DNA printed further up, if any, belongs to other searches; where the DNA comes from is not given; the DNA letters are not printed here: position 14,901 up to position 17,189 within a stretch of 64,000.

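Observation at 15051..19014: Five translationally coupled ORFs of unknown function in a lower-GC patch: candidate uncharacterised multi-protein system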

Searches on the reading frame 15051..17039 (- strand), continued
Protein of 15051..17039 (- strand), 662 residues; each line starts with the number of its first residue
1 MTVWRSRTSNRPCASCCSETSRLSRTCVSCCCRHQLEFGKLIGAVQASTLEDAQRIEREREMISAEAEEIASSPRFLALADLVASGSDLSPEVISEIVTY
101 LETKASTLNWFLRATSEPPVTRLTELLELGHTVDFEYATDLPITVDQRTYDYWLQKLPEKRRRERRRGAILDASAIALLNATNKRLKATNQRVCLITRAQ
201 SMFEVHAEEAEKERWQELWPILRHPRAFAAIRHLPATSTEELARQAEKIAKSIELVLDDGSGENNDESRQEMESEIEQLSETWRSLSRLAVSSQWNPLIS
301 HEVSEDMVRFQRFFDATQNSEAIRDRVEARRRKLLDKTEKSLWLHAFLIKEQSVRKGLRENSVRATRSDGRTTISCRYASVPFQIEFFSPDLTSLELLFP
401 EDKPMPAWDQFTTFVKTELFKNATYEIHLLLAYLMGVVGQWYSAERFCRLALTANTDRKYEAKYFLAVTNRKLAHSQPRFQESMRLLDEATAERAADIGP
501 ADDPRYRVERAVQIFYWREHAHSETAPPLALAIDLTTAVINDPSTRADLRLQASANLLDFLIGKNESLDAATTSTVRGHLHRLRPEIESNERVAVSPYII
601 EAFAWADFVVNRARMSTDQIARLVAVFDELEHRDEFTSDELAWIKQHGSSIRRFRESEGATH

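Call 64: search_solved_structures(query=A6, max_evalue=10, show_alignments=2)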
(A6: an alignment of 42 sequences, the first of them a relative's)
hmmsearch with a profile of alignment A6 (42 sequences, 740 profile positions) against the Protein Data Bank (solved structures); distinct sequences matched with E-value up to 10: 5.
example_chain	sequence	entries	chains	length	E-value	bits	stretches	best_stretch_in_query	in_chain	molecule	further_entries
3g6b_A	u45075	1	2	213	0.028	15.9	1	303-433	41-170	Methyl-accepting chemotaxis protein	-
3g67_A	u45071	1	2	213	0.052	15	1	303-441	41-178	Methyl-accepting chemotaxis protein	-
5m6s_A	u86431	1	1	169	0.14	13.5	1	301-371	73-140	spectrin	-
2lse_A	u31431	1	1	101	0.18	13.2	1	110-193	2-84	Four Helix Bundle Protein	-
2cvr_A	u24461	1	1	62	0.39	12.1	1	338-389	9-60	DNA-binding protein 7a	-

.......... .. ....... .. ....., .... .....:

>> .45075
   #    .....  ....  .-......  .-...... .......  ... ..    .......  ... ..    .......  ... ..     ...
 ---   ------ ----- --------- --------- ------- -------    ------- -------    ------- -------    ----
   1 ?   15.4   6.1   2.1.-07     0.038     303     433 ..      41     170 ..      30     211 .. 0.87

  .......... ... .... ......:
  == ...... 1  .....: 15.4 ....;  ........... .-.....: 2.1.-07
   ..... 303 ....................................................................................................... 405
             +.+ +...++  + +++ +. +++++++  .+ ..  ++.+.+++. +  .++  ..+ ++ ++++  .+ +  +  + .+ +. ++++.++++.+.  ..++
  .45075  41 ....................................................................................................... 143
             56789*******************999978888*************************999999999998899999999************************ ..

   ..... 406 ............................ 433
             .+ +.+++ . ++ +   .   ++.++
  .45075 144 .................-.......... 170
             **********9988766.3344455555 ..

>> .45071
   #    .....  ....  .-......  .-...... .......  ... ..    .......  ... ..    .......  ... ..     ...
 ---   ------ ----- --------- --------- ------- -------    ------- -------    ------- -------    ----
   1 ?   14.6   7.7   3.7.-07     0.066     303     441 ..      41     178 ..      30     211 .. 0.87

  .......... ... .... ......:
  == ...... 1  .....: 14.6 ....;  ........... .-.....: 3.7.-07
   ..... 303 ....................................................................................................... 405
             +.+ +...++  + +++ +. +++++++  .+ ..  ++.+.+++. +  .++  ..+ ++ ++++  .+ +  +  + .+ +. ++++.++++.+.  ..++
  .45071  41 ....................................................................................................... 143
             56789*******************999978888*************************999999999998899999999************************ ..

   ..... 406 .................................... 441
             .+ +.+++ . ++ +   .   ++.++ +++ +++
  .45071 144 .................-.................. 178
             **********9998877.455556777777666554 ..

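Call 65: fold_search(model_id=the predicted structure, library=pdb)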
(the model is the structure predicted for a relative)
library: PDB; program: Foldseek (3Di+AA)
matches with E <= 10: 1247; with E <= 0.001: 0
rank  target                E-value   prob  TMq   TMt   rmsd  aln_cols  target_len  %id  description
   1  8chy                  4.8e-03  1.00  0.21  0.48   9.5       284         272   15  Crystal structure of an 8-repeat consensus TPR superhelix with Zinc. (released 2024-02-21)
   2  9d2f_M                6.5e-03  1.00  0.17  0.32  15.1       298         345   11  3D structure and atomic model of RS3 of mouse respiratory cilia (released 2025-08-13)
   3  5a7d_B                7.8e-03  1.00  0.25  0.46   6.2       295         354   12  Tetrameric assembly of LGN with Inscuteable (released 2016-08-03)
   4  4a1s_B                8.2e-03  1.00  0.24  0.46   8.6       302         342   13  Crystallographic structure of the Pins:Insc complex (released 2012-03-28)
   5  7ue2_A                8.9e-03  1.00  0.18  0.35  13.0       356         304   12  Crystal structure of designed helical repeat protein RPB_PLP3_R6 bound to PLPx6 peptide (released 2023-03-29)
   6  4a1s_A                9.7e-03  1.00  0.24  0.45   8.6       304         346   13  Crystallographic structure of the Pins:Insc complex (released 2012-03-28)
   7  7dkh_A                9.7e-03  0.94  0.20  0.17  27.5       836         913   11  Crystal structure of the Ctr9/Paf1/Cdc73/Rtf1 quaternary complex (released 2021-11-24)
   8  9l5s_I                1.2e-02  0.54  0.12  0.12  34.3       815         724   13  Cryo-EM structure of the thermophile spliceosome (state B*Q1) (released 2025-03-12)
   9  5a7d_H                1.3e-02  1.00  0.23  0.42   7.6       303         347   15  Tetrameric assembly of LGN with Inscuteable (released 2016-08-03)
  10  3nf1                  1.6e-02  1.00  0.22  0.48   9.0       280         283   14  Crystal structure of the TPR domain of kinesin light chain 1 (released 2011-05-25)
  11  2ho1_B                1.7e-02  1.00  0.21  0.55   7.0       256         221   11  Functional Characterization of Pseudomonas Aeruginosa pilF (released 2006-07-25)
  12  9ijj_l                1.7e-02  0.63  0.12  0.11  33.1       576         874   12  In situ structure of the central apparatus in mouse sperm axoneme. (released 2025-06-04)
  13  9ng2_G                1.7e-02  1.00  0.19  0.38  10.6       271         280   12  Y20S (Sec18-Sec17-Sec9-Sso1-Snc1) EDTA - Class 4 (released 2025-10-01)
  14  5a7d_C                1.8e-02  1.00  0.26  0.48   6.5       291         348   12  Tetrameric assembly of LGN with Inscuteable (released 2016-08-03)
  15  6ejn_A                1.8e-02  1.00  0.20  0.44   5.9       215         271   18  The KLC2 TPR domain bound to the JIP3 leucine zipper domain (released 2018-09-05)
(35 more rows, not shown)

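Call 75: search_solved_structures(query=A9, max_evalue=10, show_alignments=1)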
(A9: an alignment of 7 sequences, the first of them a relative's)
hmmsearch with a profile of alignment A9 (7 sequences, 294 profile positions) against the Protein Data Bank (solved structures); distinct sequences matched with E-value up to 10: 7.
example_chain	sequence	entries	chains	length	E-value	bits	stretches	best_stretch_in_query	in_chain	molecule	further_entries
6dm3_A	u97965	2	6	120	0.071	15.2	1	39-118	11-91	RavO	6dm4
6w1s_D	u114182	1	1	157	0.25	13.4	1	209-288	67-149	Mediator of RNA polymerase II transcription subunit 7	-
7enc_g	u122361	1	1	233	0.58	12.2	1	209-287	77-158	Mediator of RNA polymerase II transcription subunit 7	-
7ena_g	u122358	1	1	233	0.58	12.2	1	209-287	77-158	Mediator of RNA polymerase II transcription subunit 7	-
7emf_G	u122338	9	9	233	0.58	12.2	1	209-287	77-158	Mediator of RNA polymerase II transcription subunit 7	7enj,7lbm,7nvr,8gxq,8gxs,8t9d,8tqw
8t1i_D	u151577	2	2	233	0.58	12.2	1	209-287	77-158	Mediator of RNA polymerase II transcription subunit 7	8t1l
8xzf_R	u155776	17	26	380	1.2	11.1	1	145-171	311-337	Apelin receptor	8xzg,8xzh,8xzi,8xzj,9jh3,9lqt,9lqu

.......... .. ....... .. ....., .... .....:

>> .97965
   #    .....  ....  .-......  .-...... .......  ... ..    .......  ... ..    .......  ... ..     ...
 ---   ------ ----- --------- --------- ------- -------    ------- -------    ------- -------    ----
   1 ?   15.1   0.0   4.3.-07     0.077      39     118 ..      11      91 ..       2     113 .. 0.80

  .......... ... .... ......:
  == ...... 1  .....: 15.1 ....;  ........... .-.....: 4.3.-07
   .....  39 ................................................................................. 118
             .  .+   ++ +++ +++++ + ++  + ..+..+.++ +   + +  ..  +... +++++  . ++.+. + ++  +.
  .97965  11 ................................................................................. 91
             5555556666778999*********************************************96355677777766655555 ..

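Call 76: search_protein_families(library=pfam, max_evalue=10, proteins=[L006:200-1021:+, L007:174-1040:+, L009:366-1244:+, L006:1036-1887:+, L007:1037-1921:+, L009:1237-2199:+, P0009, P0008])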
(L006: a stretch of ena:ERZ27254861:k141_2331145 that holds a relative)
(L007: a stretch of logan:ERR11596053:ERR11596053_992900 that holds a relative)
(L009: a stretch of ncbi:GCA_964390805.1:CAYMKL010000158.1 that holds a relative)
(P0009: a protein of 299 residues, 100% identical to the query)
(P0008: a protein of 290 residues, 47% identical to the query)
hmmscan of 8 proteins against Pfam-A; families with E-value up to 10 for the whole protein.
L006:200-1021:+ (273 aa): 0 families

L007:174-1040:+ (288 aa): 0 families

L009:366-1244:+ (292 aa): 0 families

L006:1036-1887:+ (283 aa): 0 families

L007:1037-1921:+ (294 aa): 1 family
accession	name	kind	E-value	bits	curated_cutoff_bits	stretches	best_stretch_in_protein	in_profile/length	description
PF19928.4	DUF6391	-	0.17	12.5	33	1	52-99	43-88/134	Domain of unknown function (DUF6391)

L009:1237-2199:+ (320 aa): 0 families

P0009 (299 aa): 2 families
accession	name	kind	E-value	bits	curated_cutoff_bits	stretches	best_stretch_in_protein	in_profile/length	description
PF02102.21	Peptidase_M35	-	0.13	11.6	27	1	63-141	167-245/352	Deuterolysin metalloprotease (M35) family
PF15565.11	Imm30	-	0.28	11.8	27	1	189-229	53-91/98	Immunity protein 30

P0008 (290 aa): 2 families
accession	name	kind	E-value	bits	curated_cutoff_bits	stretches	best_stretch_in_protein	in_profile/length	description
PF13335.12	Mg_chelatase_C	-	0.072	14.1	26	1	198-224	60-86/94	Magnesium chelatase, subunit ChlI C-terminal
PF22602.2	NXF_NTF2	-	0.14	12.7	27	1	109-168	57-121/158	Nuclear RNA export factor, NTF2 domain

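Call 77: search_protein_families(library=padloc, max_evalue=1, proteins=[L006:200-1021:+, L007:174-1040:+, L009:366-1244:+, L006:1036-1887:+, L007:1037-1921:+, L009:1237-2199:+, P0003, P0014, P0020, P0041])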
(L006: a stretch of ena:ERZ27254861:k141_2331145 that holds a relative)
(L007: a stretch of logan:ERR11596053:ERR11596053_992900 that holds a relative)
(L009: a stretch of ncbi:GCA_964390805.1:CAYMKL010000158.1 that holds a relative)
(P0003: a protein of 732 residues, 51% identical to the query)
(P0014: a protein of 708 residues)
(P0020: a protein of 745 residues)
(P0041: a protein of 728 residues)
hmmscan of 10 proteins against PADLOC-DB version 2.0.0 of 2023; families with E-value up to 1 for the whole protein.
L006:200-1021:+ (273 aa): 0 families

L007:174-1040:+ (288 aa): 0 families

L009:366-1244:+ (292 aa): 0 families

L006:1036-1887:+ (283 aa): 0 families

L007:1037-1921:+ (294 aa): 0 families

L009:1237-2199:+ (320 aa): 0 families

P0003 (732 aa): 0 families

P0014 (708 aa): 0 families

P0020 (745 aa): 0 families

P0041 (728 aa): 0 families

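Call 78: list_cluster_members(proteins=[P0019, P0021, P0023, P0024, P0028, P0029, P0033, P0036, P0046, P0063])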
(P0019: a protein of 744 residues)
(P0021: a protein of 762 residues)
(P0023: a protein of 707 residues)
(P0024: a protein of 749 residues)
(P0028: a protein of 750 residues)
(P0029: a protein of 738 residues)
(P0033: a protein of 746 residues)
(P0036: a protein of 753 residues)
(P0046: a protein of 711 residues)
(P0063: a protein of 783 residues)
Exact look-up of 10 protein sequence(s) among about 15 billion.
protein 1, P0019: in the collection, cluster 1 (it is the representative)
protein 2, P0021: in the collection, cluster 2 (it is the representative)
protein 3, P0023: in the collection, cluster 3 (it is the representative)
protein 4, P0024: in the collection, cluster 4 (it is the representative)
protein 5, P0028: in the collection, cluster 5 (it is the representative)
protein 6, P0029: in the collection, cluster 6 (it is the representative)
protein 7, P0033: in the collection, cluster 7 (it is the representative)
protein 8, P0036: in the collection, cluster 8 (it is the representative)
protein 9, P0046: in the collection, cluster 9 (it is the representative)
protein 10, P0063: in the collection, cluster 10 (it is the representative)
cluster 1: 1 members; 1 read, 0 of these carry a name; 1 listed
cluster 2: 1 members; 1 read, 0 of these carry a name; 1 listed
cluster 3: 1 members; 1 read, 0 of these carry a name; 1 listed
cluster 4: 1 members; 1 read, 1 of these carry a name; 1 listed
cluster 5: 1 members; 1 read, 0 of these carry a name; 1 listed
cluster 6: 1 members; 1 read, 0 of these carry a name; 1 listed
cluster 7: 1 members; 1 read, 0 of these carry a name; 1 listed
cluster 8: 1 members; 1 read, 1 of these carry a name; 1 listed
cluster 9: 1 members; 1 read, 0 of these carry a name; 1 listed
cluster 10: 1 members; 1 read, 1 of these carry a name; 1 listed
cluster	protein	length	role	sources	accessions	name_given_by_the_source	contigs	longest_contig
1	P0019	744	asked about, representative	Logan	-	-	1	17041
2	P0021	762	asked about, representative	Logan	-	-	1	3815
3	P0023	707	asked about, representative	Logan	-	-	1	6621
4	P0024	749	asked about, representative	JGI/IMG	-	hypothetical protein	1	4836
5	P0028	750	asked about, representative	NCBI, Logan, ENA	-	-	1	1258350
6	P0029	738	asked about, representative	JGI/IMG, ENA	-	-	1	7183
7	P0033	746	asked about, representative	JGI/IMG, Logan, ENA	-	-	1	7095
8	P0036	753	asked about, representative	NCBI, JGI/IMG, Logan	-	hypothetical protein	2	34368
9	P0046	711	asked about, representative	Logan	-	-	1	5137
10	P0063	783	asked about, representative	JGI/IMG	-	hypothetical protein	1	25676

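Call 79: find_encoding_contigs(protein=P0028, flank=10000, max_places=3)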
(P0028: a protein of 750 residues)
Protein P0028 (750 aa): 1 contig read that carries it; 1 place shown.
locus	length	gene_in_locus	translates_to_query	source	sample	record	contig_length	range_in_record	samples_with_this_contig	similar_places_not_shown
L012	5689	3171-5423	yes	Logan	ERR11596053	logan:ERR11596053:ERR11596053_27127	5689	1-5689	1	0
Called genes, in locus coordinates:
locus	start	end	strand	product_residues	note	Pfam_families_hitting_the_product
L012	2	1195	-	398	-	?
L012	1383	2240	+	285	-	-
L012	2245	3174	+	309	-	-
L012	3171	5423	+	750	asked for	-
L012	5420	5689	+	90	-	?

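Call 80: find_encoding_contigs(protein=P0036, flank=10000, max_places=3)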
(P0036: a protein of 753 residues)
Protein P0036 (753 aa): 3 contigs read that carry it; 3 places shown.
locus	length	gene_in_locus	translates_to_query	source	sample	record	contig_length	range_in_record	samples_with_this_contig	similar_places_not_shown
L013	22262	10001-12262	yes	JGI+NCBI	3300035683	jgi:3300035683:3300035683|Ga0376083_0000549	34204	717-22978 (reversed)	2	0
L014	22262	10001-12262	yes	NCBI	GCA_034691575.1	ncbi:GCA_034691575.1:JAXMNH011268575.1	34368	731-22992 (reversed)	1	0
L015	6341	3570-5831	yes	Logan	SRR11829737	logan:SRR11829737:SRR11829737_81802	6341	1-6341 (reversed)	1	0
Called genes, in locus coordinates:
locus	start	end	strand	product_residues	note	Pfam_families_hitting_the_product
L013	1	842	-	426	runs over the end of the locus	PF23914:TPR_CcmH_CycH (faint), PF00515:TPR_1 (faint), PF07719:TPR_2 (faint), PF13414:TPR_11 (faint), PF13424:TPR_12 (faint), PF13428:TPR_14 (faint), PF13432:TPR_16 (weak), PF14559:TPR_19 (weak)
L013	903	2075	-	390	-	PF01969:Ni_insertion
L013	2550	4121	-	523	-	PF02142:MGS, PF01808:AICARFT_IMPCHas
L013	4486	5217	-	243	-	PF00551:Formyl_trans_N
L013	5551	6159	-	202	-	-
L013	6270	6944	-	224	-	PF23023:Anti-Pycsar_Apyc1 (weak), PF00753:Lactamase_B, PF12706:Lactamase_B_2 (weak)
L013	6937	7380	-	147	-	PF00578:AhpC-TSA, PF08534:Redoxin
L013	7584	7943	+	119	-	-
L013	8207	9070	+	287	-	-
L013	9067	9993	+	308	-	-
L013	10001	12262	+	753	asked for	-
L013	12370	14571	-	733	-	PF12437:GSIII_N, PF00120:Gln-synt_C, PF18318:Gln-synt_C-ter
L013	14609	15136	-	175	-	PF01022:HTH_5 (faint), PF01047:MarR, PF12802:MarR_2 (weak), PF13404:HTH_AsnC-type, PF13412:HTH_24, PF24034:DUF7343 (weak), PF09339:HTH_IclR (weak), PF01037:AsnC_trans_reg, +1 more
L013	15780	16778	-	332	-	PF12146:Hydrolase_4 (weak), PF00561:Abhydrolase_1, PF12697:Abhydrolase_6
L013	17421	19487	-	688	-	PF10518:TAT_signal (weak), PF00149:Metallophos, PF13360:PQQ_2, PF13570:Beta-prop_ACSF4, PF01011:PQQ (faint), PF13570:Beta-prop_ACSF4, PF13360:PQQ_2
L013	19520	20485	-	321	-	-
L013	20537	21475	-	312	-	PF01381:HTH_3, PF13560:HTH_31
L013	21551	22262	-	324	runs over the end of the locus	-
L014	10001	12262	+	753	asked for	-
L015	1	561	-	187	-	?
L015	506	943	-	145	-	PF00578:AhpC-TSA, PF08534:Redoxin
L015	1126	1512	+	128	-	-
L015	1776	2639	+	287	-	-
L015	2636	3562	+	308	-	-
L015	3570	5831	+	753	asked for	-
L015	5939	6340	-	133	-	?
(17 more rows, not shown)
